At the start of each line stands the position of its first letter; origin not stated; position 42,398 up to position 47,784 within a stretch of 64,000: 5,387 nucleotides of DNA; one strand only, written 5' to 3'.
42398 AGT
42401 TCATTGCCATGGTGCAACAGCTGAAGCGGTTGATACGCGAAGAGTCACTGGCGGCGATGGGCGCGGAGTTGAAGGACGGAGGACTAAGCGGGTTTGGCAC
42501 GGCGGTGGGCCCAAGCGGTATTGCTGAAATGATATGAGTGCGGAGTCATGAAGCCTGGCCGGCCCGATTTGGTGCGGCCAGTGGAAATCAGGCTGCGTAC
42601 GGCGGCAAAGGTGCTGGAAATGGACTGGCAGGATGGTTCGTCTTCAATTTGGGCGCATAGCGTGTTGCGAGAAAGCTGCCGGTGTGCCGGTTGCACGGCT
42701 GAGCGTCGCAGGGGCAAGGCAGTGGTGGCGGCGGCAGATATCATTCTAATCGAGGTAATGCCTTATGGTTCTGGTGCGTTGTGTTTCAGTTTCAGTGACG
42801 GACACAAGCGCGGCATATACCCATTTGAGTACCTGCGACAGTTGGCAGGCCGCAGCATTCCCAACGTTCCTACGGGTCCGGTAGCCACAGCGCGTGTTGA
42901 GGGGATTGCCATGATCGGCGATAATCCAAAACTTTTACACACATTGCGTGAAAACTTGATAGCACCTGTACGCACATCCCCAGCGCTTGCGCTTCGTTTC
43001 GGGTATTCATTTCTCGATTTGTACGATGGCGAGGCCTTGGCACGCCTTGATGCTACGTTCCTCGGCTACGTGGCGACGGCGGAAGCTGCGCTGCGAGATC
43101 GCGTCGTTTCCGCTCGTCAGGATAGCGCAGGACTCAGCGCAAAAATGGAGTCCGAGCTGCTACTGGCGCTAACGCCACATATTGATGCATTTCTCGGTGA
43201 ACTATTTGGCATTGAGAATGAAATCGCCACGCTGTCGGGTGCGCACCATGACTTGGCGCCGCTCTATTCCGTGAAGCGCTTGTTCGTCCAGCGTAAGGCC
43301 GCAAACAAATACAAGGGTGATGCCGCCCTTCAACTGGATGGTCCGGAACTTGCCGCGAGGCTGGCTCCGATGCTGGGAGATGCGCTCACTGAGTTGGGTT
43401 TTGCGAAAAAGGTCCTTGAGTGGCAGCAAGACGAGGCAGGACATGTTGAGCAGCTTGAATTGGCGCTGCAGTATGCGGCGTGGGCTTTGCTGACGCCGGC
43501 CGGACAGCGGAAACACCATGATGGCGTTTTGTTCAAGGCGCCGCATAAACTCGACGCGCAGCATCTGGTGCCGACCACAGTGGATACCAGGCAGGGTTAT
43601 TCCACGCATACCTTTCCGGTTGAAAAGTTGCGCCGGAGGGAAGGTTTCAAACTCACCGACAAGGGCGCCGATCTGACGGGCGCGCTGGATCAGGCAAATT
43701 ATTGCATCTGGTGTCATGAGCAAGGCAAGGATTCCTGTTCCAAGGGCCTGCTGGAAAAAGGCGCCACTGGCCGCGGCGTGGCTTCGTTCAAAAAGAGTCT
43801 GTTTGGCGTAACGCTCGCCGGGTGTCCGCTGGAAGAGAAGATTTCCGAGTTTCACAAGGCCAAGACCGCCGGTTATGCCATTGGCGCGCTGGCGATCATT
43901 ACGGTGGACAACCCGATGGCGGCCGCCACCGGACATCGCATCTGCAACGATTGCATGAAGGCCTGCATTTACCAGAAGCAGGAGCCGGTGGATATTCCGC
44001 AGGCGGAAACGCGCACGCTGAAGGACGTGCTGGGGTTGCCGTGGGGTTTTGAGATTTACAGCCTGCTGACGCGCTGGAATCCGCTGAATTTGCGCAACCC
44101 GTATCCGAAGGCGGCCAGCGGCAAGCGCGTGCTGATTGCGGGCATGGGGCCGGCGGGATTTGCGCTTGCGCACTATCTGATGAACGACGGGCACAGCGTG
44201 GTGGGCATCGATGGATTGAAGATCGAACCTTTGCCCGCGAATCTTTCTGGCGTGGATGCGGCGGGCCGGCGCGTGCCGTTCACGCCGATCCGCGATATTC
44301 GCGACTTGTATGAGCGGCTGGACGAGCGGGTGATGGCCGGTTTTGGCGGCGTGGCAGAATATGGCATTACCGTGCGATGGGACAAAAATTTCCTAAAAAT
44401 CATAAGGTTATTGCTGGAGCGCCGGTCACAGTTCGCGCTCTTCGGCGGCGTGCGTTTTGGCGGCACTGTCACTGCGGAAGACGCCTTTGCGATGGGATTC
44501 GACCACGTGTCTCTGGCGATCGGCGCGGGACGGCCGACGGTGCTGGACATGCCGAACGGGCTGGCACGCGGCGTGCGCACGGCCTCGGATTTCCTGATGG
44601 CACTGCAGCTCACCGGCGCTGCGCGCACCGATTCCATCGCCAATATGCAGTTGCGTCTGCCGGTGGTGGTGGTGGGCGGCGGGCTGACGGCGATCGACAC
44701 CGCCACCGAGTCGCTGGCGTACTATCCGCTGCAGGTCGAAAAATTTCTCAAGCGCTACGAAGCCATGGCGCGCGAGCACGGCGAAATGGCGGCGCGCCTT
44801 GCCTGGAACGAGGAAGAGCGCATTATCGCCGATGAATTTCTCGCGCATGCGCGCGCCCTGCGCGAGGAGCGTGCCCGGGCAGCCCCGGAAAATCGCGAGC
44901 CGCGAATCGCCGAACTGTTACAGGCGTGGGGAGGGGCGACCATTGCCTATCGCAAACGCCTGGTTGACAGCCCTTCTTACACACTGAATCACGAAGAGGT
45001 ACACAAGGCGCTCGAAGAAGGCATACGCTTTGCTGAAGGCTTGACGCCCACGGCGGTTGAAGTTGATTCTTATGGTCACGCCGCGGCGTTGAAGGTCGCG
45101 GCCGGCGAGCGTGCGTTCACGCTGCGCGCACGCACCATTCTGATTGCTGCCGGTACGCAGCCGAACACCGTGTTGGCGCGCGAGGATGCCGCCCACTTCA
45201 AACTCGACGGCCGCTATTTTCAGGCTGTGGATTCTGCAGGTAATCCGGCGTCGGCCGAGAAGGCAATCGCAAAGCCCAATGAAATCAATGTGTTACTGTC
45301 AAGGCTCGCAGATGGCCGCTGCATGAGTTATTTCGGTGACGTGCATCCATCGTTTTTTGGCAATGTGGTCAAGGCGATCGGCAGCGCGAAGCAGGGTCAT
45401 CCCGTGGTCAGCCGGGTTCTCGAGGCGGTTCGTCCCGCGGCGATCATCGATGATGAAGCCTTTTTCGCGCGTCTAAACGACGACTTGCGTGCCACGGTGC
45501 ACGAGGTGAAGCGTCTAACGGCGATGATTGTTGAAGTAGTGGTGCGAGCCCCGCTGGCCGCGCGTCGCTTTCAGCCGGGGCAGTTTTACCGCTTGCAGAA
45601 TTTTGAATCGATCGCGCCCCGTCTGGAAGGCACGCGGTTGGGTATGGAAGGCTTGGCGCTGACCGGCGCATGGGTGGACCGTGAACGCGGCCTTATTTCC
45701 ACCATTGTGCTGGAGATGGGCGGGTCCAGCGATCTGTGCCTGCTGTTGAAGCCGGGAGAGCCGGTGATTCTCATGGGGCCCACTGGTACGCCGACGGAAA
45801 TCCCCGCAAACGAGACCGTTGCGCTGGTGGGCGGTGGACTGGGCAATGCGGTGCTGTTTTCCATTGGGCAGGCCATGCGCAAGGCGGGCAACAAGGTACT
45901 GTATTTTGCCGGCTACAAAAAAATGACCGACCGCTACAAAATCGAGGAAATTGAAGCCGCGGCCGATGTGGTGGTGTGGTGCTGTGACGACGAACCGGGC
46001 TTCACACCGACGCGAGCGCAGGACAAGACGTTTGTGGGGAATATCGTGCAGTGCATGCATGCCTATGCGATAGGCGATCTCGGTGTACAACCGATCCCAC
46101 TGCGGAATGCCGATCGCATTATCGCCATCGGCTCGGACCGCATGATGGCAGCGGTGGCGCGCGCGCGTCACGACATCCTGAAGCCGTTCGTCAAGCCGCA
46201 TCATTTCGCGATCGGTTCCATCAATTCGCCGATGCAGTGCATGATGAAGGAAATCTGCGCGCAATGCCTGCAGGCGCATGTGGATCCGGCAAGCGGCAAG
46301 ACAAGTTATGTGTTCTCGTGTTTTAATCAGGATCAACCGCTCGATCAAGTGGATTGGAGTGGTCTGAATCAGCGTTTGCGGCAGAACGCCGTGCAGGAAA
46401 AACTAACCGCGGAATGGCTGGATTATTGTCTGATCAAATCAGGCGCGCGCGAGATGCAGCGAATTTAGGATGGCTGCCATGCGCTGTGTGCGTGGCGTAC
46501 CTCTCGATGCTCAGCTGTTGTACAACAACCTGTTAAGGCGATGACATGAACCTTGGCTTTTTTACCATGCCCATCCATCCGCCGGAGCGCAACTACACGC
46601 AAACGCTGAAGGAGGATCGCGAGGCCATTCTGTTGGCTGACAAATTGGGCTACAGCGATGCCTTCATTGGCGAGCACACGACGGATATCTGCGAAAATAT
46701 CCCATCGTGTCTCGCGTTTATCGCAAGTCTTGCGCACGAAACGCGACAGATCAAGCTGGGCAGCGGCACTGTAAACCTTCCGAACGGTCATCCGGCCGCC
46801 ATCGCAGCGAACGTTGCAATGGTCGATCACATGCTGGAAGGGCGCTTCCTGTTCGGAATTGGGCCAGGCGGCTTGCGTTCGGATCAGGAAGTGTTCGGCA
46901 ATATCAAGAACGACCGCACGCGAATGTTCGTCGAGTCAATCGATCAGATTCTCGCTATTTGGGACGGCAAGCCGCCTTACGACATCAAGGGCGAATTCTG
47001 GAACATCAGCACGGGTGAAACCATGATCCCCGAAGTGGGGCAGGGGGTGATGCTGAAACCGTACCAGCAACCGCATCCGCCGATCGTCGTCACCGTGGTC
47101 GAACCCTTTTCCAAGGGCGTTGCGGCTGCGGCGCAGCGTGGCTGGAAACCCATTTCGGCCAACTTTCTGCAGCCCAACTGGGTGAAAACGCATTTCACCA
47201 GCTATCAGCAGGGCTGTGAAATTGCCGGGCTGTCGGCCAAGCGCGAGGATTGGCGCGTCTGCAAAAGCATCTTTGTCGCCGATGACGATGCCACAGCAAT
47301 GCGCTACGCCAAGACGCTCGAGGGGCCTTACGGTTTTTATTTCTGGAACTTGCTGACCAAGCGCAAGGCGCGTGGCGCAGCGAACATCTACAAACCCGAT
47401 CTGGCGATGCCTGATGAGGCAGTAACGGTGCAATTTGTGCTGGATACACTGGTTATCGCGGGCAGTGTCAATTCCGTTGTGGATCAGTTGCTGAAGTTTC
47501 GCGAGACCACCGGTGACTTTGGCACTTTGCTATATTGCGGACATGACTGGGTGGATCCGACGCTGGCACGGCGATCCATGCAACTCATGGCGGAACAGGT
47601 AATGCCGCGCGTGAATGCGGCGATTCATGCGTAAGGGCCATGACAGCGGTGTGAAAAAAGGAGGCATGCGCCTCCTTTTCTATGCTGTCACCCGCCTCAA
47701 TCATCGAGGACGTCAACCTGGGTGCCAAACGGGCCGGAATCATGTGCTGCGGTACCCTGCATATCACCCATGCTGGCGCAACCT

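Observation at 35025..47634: Ten-gene accessory operon combining an AprAB-like flavo-FeS enzyme, HEAT protein, cysteine-depleted ferredoxin, NitT/TauT ABC importer, a 1306-aa NfnAB-like fusion and an LLM monooxygenase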

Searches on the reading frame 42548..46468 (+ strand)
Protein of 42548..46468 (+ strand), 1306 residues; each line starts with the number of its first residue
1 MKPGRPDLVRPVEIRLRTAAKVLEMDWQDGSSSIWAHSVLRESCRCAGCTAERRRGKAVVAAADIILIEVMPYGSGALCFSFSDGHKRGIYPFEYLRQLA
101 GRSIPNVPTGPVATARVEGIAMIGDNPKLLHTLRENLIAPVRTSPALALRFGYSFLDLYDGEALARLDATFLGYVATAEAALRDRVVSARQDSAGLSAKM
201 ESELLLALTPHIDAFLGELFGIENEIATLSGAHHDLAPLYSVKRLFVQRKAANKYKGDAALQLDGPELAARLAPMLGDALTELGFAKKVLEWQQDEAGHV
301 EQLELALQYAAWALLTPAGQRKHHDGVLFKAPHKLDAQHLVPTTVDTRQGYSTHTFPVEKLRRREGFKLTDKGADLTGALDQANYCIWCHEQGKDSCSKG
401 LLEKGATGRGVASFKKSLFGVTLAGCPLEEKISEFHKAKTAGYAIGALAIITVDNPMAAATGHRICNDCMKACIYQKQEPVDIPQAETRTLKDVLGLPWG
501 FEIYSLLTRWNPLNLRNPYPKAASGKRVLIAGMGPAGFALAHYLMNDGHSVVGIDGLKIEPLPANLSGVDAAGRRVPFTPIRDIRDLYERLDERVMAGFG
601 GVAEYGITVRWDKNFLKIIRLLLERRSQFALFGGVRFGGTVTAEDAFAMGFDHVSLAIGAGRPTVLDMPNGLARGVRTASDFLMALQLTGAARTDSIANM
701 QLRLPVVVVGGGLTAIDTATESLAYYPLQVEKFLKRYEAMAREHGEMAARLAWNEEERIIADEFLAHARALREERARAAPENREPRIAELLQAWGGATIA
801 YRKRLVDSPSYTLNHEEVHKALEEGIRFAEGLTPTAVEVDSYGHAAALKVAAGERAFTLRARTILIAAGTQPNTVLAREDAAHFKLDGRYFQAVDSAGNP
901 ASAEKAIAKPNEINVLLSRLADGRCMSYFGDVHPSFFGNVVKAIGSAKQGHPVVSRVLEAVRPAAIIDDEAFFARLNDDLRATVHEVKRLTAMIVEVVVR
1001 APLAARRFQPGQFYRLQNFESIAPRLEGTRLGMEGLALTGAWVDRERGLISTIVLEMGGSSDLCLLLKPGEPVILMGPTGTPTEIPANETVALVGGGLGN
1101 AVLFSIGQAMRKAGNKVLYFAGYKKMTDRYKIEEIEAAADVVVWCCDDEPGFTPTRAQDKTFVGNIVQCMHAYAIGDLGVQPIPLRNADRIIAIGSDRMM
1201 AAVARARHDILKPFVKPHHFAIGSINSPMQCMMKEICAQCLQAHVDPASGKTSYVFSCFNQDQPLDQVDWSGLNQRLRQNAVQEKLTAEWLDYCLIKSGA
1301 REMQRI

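Call 3: search_protein_families(library=pfam, proteins=[window:42548-46468:+], max_evalue=0.01)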
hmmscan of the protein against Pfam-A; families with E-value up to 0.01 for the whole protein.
window:42548-46468:+ (1306 aa): 3 families
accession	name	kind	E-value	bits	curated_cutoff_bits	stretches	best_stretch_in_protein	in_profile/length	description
PF06155.17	GBBH-like_N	-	2.5e-17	63.8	22.8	1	14-97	1-85/85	Gamma-butyrobetaine hydroxylase-like, N-terminal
PF07992.20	Pyr_redox_2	-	4.8e-12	46.3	26.1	1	527-721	2-160/291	Pyridine nucleotide-disulphide oxidoreductase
PF14691.11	Fer4_20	-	5e-05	23.5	25.8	1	424-487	34-101/113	Dihydroprymidine dehydrogenase domain II, 4Fe-4S cluster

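Call 4: search_protein_families(library=ncbifam, proteins=[window:42548-46468:+], max_evalue=0.01)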
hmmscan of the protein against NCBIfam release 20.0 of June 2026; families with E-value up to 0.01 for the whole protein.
window:42548-46468:+ (1306 aa): 17 families
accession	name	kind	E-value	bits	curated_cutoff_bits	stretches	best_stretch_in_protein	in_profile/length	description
NF005128.0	PRK06567.1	equivalog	1.3e-241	804.6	1072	2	152-1126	6-929/1031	putative bifunctional glutamate synthase subunit beta/2-polyprenylphenol hydroxylase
NF009414.0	PRK12778.1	equivalog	9.5e-31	106.8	1103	2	986-1148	6-158/752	bifunctional dihydroorotate dehydrogenase B NAD binding subunit/NADPH-dependent glutamate synthase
NF009415.0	PRK12779.1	equivalog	1.6e-27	95.8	1519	3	981-1285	650-935/944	putative bifunctional glutamate synthase subunit beta/2-polyprenylphenol hydroxylase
TIGR01316.1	gltA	equivalog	3.4e-21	75.6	471.75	2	599-723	168-292/449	NADPH-dependent glutamate synthase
NF009410.0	PRK12771.1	subfamily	1.5e-20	73.3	516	2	600-854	174-349/566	NAD(P)-binding protein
NF009413.0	PRK12775.1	equivalog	5e-20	70.9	1895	2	1031-1152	40-167/1006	putative trifunctional 2-polyprenylphenol hydroxylase/glutamate synthase subunit beta/ferritin domain-containing protein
NF004862.0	PRK06222.1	subfamily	5.4e-19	68.8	220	1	984-1149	4-159/281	sulfide/dihydroorotate dehydrogenase-like FAD/NAD-binding protein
NF009454.0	PRK12814.1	equivalog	2e-13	49.6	916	2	635-741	264-362/657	putative NADPH-dependent glutamate synthase small subunit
NF009409.0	PRK12770.1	subfamily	1.8e-12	47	343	1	650-736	119-206/360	putative glutamate synthase subunit beta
TIGR03315.1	Se_ygfK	equivalog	2.3e-12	45.2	835.3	1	424-552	449-564/1012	putative selenate reductase subunit YgfK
TIGR01317.1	GOGAT_sm_gam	subfamily_domain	4e-12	45.7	447.7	2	421-552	53-170/485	glutamate synthase small subunit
TIGR01318.1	gltD_gamma_fam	subfamily_domain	9.7e-10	37.6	482.95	1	599-738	176-317/467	glutamate synthase, small subunit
NF000799.0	PRK00054.1-4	equivalog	4.3e-09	35.8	314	1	982-1151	7-171/258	dihydroorotate dehydrogenase electron transfer subunit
NF009408.0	PRK12769.1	equivalog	6.1e-09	34.5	1003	0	600-735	363-500/659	formate-dependent uric acid utilization protein AegA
NF000796.0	PRK00054.1-1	equivalog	3.7e-07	29.7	224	1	1054-1240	57-214/254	dihydroorotate dehydrogenase electron transfer subunit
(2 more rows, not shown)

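Call 19: search_solved_structures(query=window:42548-46468:+, max_evalue=0.001)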
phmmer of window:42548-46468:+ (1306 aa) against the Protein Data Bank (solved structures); distinct sequences matched with E-value up to 0.001: 10.
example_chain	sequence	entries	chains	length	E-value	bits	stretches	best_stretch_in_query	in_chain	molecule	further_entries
3luu_A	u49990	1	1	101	1.3e-14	56.1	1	9-99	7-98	Uncharacterized protein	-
4ylf_A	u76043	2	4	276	9.8e-13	49.8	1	995-1162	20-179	Dihydroorotate dehydrogenase B (NAD(+)), electron transfer subunit homolog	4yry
5jca_S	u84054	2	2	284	2.7e-10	41.7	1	997-1172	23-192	NADH-dependent Ferredoxin:NADP Oxidoreductase (NfnI) subunit beta | NADH-dependent Ferredoxin:NADP Oxidoreductase subunit beta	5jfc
5jca_L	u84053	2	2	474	9.5e-09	36.6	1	599-724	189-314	NADH-dependent Ferredoxin:NADP Oxidoreductase (NfnI) subunit alpha | NADH-dependent Ferredoxin:NADP Oxidoreductase subunit alpha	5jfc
5vj7_A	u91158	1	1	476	1.6e-08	35.8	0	600-723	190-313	Oxidoreductase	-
8oh5_C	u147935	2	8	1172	2.2e-06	28.7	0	515-555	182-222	Formate dehydrogenase-O, major subunit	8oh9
9bov_A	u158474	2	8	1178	6e-06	27.3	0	596-736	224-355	Molybdopterin oxidoreductase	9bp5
7mfm_I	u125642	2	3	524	1e-05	26.5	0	425-552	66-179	Glutamate synthase (NADPH) small chain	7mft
4ylf_B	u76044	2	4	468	0.00022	22.1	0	634-725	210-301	Dihydropyrimidine dehydrogenase subunit A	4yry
5vj7_B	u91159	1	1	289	0.00026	21.9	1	998-1118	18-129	Ferredoxin-NADP(+) reductase subunit alpha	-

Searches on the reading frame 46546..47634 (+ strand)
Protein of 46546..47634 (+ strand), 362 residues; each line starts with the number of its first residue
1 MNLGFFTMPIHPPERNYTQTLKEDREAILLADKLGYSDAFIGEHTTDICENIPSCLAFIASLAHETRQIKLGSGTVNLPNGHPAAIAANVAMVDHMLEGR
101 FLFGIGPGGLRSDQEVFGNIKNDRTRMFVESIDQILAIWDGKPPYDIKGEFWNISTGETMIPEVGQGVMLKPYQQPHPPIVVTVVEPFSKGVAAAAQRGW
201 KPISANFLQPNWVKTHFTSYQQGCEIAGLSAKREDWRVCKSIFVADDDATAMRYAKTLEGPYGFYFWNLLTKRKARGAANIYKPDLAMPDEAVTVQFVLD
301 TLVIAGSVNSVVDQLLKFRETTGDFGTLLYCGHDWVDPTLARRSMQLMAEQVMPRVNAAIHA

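Call 3: search_protein_families(library=pfam, proteins=[window:46546-47634:+], max_evalue=0.01)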
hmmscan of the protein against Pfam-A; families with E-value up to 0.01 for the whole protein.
window:46546-47634:+ (362 aa): 1 family
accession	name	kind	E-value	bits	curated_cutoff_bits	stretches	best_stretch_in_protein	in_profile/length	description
PF00296.26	Bac_luciferase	-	1.6e-42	146.4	27.9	1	1-322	1-311/314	Luciferase-like monooxygenase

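Call 4: search_protein_families(library=ncbifam, proteins=[window:46546-47634:+], max_evalue=0.01)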
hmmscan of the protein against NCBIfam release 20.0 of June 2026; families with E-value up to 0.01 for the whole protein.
window:46546-47634:+ (362 aa): 31 families (the best 25 are shown)
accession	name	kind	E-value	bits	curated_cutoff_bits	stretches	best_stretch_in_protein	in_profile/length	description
TIGR04027.1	LLM_KPN_01858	hypoth_equivalog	6.3e-21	74.7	412.9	1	3-143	3-142/326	putative FMN-dependent luciferase-like monooxygenase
TIGR03558.1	oxido_grp_1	subfamily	1.8e-20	73.4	166.95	1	15-350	13-324/325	MsnO8 family LLM class oxidoreductase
TIGR03619.1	F420_Rv2161c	subfamily_domain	2.5e-17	63.3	166.9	1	46-232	37-210/247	TIGR03619 family F420-dependent LLM class oxidoreductase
NF002619.0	PRK02271.1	equivalog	8.6e-15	54.8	276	1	26-143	18-129/329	5,10-methylenetetrahydromethanopterin reductase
TIGR03559.1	F420_Rv3520c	subfamily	1e-14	54.4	335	1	16-254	7-238/325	LLM class F420-dependent oxidoreductase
TIGR03571.1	lucif_BA3436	subfamily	1.3e-14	54.1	303.9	1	7-163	16-176/304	TIGR03571 family LLM class oxidoreductase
TIGR04020.1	seco_metab_LLM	subfamily_domain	5.6e-13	48.7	244.45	1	26-256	23-243/341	MupA/Atu3671 family FMN-dependent luciferase-like monooxygenase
TIGR03560.1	F420_Rv1855c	subfamily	1.3e-12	48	231.4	1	23-182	14-172/227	TIGR03560 family F420-dependent LLM class oxidoreductase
NF052254.1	luciferase_Alph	exception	7.3e-11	41.9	600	1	1-135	1-134/354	luciferase subunit alpha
TIGR04024.1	F420_NP1902A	hypoth_equivalog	1.1e-10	40.8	345.4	1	29-321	22-302/330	TIGR04024 family LLM class F420-dependent oxidoreductase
TIGR03621.1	F420_MSMEG_2516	subfamily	1.2e-10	41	213.15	1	31-182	23-155/295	TIGR03621 family F420-dependent LLM class oxidoreductase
TIGR03555.1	F420_mer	equivalog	4.3e-10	39.5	348.7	1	28-164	18-147/325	5,10-methylenetetrahydromethanopterin reductase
TIGR04036.1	LLM_CE1758_fam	subfamily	1.3e-09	37.3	479.1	1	27-168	33-172/355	CE1758 family FMN-dependent luciferase-like monooxygenase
TIGR03858.1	LLM_2I7G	subfamily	2.9e-08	33.1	462.25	1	17-252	21-245/337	Atu2307/SP_0267 family LLM class monooxygenase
TIGR03557.1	F420_G6P_family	subfamily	5.5e-08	32.3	210.4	1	31-156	22-152/316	TIGR03557 family F420-dependent LLM class oxidoreductase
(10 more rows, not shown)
